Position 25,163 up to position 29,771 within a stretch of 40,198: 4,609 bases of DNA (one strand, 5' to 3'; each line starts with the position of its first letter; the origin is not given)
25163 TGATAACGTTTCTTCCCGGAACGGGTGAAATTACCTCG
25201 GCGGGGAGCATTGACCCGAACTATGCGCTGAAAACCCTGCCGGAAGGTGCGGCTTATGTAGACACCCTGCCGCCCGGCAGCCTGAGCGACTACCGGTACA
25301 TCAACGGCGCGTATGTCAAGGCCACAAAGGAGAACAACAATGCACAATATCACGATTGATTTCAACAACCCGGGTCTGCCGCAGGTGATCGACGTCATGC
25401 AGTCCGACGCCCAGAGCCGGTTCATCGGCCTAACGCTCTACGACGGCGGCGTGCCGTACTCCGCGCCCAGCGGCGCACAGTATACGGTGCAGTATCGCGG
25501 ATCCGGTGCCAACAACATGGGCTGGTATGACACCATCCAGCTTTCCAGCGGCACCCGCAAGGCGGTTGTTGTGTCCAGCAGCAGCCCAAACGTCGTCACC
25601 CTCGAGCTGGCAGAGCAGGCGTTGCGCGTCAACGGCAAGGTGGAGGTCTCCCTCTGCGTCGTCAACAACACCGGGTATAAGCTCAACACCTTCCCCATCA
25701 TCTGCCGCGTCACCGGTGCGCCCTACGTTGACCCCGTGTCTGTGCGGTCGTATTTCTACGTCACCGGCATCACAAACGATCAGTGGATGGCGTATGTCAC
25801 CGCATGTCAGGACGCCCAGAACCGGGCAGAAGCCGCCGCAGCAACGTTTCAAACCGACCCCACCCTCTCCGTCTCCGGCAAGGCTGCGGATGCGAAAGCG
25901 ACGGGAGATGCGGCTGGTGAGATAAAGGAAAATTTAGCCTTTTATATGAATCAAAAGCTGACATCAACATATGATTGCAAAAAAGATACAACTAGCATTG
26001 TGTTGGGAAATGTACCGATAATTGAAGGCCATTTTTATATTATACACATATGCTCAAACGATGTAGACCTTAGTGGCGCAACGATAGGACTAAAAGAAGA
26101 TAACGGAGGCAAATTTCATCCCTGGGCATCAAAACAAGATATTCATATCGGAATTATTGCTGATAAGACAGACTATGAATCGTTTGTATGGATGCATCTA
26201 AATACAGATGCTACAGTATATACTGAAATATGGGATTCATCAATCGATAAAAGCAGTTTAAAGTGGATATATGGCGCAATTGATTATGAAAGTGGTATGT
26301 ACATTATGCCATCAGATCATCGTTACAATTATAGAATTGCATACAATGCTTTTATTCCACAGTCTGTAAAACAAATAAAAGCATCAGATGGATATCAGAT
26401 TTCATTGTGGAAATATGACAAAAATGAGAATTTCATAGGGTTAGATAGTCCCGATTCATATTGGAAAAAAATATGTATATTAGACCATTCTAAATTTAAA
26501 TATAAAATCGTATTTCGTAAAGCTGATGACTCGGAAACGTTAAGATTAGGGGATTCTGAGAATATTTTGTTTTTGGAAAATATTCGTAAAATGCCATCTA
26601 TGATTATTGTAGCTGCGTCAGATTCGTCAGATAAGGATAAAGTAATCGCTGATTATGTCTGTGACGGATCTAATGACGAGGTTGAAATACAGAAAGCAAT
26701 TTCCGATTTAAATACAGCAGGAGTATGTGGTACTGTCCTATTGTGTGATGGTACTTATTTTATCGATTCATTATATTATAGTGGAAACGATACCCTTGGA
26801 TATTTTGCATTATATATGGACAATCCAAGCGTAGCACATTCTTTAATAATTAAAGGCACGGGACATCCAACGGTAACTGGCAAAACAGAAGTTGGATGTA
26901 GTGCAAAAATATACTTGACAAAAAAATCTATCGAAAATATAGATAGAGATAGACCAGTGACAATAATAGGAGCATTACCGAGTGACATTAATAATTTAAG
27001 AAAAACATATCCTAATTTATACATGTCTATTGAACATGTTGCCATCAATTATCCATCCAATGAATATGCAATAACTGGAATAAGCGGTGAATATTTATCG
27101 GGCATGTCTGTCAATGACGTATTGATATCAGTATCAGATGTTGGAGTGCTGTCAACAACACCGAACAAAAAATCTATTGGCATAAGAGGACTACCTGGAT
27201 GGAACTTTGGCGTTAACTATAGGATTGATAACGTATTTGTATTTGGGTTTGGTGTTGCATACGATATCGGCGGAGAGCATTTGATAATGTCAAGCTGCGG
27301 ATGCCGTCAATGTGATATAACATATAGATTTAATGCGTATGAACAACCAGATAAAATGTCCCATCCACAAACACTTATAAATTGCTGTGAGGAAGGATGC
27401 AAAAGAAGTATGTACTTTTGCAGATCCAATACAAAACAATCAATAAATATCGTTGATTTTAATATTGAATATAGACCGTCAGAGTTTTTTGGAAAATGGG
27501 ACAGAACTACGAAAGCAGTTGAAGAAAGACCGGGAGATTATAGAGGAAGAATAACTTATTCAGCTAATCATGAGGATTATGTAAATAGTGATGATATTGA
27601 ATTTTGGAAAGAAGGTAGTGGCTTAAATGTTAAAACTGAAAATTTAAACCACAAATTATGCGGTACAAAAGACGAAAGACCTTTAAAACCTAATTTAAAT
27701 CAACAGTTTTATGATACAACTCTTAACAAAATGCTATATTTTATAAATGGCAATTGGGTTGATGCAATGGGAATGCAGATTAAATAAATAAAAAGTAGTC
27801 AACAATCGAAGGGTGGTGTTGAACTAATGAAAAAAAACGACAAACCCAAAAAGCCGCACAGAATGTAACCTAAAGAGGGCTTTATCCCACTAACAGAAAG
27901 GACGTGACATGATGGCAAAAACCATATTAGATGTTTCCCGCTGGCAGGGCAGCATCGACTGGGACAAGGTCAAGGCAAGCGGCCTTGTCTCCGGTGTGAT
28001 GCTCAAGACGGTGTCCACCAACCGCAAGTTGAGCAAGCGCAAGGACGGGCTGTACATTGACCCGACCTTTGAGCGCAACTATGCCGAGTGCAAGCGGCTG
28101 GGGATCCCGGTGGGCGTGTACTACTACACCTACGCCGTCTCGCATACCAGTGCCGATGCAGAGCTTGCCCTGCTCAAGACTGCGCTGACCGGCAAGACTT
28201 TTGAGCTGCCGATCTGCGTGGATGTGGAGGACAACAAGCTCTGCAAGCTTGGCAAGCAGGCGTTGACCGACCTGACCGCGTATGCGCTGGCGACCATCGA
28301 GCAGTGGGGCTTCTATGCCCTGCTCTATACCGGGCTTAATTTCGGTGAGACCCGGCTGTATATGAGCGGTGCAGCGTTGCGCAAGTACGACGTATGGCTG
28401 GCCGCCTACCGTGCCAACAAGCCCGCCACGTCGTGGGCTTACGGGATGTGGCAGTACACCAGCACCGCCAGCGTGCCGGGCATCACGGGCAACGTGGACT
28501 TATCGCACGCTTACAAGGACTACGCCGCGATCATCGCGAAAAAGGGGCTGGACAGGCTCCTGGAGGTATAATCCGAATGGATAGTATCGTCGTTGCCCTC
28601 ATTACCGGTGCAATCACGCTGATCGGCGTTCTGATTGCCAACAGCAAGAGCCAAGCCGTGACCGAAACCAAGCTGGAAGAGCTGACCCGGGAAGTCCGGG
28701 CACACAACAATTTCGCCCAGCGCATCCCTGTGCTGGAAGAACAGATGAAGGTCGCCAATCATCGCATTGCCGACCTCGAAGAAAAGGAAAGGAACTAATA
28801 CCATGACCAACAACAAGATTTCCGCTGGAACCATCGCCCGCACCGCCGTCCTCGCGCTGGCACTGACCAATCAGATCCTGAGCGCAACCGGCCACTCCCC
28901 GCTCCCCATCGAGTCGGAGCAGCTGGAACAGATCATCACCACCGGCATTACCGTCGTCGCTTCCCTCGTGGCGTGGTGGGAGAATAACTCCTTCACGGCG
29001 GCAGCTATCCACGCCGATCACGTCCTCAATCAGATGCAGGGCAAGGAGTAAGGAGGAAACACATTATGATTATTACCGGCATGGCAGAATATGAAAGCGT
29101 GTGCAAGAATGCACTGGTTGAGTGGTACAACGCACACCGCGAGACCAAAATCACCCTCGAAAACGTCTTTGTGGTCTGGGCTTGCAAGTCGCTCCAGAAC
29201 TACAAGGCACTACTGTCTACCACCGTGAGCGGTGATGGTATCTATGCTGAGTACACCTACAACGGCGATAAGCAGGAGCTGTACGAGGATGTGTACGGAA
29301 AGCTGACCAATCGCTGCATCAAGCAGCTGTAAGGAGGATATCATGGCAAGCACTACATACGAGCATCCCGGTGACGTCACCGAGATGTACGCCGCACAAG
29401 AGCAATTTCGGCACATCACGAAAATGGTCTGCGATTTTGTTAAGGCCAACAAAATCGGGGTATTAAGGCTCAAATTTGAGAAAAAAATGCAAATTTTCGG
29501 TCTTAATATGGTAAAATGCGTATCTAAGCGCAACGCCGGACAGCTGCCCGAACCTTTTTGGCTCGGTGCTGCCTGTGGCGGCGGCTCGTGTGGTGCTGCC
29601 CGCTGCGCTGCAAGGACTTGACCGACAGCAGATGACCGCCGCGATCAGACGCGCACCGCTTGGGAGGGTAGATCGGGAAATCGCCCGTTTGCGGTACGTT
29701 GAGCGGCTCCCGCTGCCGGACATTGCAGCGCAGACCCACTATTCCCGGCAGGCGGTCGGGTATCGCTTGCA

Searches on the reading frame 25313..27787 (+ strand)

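Call 12: search_protein_families(library=phrogs, proteins=[window:25313-27787:+], max_evalue=0.001)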
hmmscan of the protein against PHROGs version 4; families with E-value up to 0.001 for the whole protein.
window:25313-27787:+ (824 aa): 3 families
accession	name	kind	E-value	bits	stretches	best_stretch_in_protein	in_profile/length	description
phrog_16313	-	head and packaging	1e-25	91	1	429-820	508-885/888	virion structural protein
phrog_11699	-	tail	7.6e-05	22.6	1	429-482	40-92/553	minor tail protein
phrog_20787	-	head and packaging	0.00024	22.2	1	781-821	25-65/67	virion structural protein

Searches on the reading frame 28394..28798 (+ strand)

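Call 12: search_protein_families(library=phrogs, proteins=[window:28394-28798:+], max_evalue=0.001)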
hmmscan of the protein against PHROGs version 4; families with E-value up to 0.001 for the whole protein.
window:28394-28798:+ (134 aa): 1 family
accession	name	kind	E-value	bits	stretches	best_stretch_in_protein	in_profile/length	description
phrog_1863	-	unknown function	3.4e-15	56.8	1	65-132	3-95/97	-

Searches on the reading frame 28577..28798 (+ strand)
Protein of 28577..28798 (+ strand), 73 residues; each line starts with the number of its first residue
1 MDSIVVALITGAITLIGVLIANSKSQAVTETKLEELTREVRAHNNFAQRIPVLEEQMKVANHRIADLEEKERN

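Call 57: search_protein_families(library=pfam, proteins=[window:28577-28798:+], max_evalue=1)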
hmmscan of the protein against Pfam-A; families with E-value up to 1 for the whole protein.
window:28577-28798:+ (73 aa): 1 family
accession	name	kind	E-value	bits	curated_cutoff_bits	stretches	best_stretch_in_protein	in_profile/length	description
PF11001.13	AFUB_07903_YDR124W_hel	-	0.023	15.1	31.3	1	15-61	76-123/124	YDR124W-like, helical bundle domain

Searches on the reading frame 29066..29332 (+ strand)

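Call 57: search_protein_families(library=pfam, proteins=[window:29066-29332:+], max_evalue=1)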
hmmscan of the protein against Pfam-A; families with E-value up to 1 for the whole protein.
window:29066-29332:+ (88 aa): 2 families
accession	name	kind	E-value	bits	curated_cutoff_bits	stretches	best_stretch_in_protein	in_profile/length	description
PF19791.4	DUF6275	-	4.8e-30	103.7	22.6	1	11-86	2-80/81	Family of unknown function (DUF6275)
PF09519.16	RE_HindVP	-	0.068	12.6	25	1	20-84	226-287/332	HindVP restriction endonuclease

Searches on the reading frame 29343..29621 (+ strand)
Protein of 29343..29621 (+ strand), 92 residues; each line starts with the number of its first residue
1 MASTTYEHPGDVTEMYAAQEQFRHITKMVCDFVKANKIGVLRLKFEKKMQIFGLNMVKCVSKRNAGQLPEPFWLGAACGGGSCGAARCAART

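Call 57: search_protein_families(library=pfam, proteins=[window:29343-29621:+], max_evalue=1)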
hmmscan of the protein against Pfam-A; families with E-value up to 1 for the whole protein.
window:29343-29621:+ (92 aa): 1 family
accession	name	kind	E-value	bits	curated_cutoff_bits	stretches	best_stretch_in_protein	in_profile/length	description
PF05631.20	MFS_5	-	0.1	11.9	25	1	4-72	215-284/356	Sugar-tranasporters, 12 TM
